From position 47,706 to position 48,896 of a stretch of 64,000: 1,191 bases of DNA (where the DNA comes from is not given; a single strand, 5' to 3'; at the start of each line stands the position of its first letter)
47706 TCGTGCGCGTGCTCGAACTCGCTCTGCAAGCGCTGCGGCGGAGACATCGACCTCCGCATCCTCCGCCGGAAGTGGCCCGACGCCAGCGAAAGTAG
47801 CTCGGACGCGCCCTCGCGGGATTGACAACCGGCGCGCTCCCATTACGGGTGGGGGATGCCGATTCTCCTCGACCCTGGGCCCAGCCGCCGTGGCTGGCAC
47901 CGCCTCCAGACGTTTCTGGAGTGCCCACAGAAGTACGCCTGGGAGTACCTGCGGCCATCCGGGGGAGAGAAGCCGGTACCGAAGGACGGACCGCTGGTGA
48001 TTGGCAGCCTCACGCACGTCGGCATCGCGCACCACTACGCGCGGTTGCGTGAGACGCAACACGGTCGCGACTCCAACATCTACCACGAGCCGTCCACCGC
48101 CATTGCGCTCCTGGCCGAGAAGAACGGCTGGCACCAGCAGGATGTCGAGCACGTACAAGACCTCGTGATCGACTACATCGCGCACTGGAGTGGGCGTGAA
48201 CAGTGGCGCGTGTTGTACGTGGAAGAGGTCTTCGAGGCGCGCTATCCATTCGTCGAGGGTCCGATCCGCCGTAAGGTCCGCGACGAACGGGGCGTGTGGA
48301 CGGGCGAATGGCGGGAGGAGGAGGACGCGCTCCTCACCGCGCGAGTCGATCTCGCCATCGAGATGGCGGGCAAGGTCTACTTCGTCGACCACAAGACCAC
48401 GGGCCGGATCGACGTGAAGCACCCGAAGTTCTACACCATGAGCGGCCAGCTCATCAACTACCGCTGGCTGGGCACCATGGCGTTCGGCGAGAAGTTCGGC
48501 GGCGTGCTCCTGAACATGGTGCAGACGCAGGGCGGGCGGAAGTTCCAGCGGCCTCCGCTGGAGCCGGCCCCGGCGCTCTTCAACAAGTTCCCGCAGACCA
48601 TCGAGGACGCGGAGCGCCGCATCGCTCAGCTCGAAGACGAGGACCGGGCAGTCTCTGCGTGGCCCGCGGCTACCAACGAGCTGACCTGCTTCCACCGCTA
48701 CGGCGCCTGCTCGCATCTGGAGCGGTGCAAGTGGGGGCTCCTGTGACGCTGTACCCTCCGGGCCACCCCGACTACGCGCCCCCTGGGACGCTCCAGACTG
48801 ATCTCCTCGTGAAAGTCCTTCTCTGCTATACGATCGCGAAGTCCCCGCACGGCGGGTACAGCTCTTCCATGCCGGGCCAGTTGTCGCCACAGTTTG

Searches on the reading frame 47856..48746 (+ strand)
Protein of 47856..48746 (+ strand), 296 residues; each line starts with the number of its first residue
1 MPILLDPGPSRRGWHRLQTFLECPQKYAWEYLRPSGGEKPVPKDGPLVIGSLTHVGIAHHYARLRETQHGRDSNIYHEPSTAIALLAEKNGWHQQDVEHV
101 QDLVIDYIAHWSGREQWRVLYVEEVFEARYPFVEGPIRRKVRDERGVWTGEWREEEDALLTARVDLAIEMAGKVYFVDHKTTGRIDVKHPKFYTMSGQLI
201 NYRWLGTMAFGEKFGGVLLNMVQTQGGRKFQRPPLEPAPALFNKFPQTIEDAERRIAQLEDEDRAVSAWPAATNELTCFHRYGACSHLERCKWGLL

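Call 84: search_protein_families(library=pfam, proteins=[window:47856-48746:+], max_evalue=0.001)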
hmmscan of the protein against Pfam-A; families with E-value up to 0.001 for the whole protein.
window:47856-48746:+ (296 aa): 1 family
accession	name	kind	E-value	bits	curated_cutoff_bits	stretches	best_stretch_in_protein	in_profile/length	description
PF12705.13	PDDEXK_1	-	2.9e-13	50.8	22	1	16-291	6-246/247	PD-(D/E)XK nuclease superfamily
